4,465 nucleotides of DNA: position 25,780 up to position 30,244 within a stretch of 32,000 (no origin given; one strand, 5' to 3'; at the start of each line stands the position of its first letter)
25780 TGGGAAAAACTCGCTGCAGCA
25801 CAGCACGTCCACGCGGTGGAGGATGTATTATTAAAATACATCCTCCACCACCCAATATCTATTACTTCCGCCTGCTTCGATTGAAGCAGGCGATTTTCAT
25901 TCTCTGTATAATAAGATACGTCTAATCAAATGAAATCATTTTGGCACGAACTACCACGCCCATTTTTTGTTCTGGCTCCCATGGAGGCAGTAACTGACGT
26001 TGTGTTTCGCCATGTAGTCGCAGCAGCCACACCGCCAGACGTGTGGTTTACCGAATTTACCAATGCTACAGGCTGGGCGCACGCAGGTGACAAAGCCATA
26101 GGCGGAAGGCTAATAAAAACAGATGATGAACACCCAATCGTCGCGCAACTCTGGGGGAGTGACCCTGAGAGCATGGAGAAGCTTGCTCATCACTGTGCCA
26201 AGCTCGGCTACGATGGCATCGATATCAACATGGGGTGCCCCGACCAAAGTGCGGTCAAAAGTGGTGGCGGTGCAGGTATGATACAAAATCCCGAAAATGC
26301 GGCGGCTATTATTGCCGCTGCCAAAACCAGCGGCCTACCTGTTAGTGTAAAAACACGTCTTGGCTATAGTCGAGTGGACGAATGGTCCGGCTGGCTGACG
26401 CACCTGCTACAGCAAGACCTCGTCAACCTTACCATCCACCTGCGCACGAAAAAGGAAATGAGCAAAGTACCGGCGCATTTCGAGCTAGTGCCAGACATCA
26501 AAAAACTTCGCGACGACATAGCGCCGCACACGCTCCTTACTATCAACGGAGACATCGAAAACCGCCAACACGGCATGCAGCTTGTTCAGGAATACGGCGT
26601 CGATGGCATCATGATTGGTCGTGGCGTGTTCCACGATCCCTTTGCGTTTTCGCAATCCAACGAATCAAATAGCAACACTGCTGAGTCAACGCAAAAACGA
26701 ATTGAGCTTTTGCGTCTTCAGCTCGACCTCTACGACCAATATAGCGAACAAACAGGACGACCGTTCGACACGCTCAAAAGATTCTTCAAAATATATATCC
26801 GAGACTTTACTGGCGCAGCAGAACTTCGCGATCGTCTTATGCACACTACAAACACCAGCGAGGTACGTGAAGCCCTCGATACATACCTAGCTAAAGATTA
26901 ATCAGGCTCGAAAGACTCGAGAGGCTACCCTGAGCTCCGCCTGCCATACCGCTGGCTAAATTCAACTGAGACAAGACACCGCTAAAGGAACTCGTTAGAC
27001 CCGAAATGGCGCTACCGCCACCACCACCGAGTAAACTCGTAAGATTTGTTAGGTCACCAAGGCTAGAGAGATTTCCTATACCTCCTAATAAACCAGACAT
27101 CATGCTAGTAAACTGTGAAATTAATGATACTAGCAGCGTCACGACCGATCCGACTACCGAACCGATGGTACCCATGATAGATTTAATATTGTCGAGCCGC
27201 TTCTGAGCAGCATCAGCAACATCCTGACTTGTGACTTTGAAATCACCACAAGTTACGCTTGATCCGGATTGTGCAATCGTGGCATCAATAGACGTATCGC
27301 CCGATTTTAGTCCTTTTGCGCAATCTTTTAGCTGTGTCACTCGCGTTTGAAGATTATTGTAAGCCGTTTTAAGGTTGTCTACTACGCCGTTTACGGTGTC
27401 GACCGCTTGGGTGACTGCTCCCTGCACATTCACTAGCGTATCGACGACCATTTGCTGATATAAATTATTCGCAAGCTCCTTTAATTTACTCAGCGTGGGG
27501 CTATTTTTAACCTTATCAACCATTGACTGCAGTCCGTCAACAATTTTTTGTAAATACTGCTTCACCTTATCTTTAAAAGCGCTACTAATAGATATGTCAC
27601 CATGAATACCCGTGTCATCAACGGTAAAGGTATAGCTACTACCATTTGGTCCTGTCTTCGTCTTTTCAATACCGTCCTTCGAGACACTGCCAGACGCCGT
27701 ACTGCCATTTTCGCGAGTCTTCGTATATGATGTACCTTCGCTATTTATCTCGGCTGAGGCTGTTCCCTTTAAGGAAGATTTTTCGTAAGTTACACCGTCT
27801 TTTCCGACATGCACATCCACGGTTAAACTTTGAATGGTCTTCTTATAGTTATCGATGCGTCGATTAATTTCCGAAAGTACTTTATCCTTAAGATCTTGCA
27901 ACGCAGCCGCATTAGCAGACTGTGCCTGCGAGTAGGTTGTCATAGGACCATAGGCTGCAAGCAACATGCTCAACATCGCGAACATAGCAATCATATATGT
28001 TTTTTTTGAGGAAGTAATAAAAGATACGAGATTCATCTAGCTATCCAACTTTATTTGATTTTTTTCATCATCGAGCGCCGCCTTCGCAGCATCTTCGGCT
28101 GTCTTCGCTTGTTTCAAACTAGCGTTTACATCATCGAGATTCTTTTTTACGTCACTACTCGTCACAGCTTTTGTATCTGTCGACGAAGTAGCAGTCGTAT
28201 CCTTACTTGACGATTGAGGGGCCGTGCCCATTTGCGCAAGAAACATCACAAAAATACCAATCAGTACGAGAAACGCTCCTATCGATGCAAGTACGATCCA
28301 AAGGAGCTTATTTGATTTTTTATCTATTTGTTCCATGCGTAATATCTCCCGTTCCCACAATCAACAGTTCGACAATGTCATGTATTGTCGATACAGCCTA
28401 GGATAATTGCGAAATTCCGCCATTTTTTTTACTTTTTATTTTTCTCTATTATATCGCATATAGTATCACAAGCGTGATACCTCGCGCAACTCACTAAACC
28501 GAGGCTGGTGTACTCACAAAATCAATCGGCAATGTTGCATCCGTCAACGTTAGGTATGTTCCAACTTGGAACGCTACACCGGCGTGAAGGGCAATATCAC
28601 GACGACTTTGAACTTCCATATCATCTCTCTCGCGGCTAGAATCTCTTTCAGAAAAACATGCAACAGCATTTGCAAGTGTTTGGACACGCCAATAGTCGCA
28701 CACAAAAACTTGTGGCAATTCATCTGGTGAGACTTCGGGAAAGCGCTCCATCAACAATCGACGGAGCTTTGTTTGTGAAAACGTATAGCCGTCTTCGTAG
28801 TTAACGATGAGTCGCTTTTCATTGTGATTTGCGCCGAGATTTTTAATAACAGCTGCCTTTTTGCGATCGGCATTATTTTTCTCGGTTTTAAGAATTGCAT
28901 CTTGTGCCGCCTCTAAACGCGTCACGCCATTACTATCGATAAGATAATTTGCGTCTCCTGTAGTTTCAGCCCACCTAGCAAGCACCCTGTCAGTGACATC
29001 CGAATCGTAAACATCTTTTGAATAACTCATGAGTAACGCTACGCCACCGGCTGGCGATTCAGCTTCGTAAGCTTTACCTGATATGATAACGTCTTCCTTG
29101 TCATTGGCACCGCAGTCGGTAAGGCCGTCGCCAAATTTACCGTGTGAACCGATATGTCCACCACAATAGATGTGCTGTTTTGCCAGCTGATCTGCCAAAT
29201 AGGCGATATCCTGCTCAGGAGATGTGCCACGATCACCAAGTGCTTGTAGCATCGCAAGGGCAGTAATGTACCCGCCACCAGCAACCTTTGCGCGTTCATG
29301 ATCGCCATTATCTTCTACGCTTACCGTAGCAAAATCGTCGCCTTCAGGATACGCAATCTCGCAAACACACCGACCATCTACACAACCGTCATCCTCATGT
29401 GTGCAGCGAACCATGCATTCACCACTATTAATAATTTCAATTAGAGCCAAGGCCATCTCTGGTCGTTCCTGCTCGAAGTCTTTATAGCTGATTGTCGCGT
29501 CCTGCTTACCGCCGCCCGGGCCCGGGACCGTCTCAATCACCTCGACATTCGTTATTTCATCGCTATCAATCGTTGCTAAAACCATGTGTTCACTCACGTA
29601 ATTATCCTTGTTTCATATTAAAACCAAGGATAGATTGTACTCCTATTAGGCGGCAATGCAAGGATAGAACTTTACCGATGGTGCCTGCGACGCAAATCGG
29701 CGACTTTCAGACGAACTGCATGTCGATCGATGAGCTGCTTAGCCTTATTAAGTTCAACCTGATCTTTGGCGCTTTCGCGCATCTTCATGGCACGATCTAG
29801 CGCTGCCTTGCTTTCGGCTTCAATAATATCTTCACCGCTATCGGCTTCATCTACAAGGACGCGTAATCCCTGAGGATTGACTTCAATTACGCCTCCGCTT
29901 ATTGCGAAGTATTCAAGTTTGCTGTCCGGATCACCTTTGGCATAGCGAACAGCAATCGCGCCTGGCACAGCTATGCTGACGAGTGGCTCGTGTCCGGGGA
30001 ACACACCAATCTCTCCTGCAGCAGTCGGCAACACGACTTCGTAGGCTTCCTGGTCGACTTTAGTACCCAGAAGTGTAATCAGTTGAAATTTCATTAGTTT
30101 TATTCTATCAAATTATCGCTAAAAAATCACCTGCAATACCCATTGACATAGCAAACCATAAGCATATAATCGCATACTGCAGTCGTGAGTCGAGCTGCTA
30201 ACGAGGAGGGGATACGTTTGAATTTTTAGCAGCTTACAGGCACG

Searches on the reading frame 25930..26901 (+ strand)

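Call 54: search_protein_families(library=pfam, proteins=[window:25930-26901:+], max_evalue=0.001)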
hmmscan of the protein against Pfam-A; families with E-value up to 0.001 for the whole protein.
window:25930-26901:+ (323 aa): 1 family
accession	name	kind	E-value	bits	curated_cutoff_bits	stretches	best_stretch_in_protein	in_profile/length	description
PF01207.24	Dus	-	3.5e-49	168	20.4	1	15-317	2-303/311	Dihydrouridine synthase (Dus)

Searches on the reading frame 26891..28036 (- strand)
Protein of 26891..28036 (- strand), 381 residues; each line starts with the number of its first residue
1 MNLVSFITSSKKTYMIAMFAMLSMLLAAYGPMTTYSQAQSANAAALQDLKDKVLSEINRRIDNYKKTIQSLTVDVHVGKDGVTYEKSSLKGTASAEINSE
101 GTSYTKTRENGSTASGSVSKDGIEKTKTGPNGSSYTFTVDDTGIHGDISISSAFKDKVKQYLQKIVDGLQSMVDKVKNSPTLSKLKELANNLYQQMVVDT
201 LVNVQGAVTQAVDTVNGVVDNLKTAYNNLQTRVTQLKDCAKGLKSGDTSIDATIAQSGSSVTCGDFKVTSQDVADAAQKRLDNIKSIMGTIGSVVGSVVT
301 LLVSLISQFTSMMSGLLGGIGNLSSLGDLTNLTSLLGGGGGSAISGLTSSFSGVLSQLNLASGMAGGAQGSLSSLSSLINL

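Call 54: search_protein_families(library=pfam, proteins=[window:26891-28036:-], max_evalue=0.001)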
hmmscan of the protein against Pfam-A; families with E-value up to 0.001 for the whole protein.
window:26891-28036:- (381 aa): 3 families
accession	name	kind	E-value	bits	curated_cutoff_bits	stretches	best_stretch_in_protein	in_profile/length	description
PF04513.17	Baculo_PEP_C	-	4.9e-05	23.9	38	0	156-246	41-121/140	Baculovirus polyhedron envelope protein, PEP, C terminus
PF23854.1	DUF7217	-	6.1e-05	23.3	29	0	18-73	132-187/238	Domain of unknown function (DUF7217)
PF05062.17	RICH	-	0.00073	20.3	23.2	0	151-189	4-42/82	RICH domain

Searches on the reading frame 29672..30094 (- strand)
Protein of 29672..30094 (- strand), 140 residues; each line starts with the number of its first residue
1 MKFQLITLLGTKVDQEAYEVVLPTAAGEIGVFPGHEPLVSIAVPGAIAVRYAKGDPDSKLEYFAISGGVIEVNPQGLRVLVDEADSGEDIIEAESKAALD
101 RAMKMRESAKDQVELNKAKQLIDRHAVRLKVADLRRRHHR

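Call 54: search_protein_families(library=pfam, proteins=[window:29672-30094:-], max_evalue=0.001)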
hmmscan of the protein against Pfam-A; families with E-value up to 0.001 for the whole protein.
window:29672-30094:- (140 aa): 1 family
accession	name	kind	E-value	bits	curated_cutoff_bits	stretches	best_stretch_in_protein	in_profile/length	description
PF02823.21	ATP-synt_DE_N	-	1.9e-18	66.7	27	1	1-84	1-80/80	ATP synthase, Delta/Epsilon chain, beta-sandwich domain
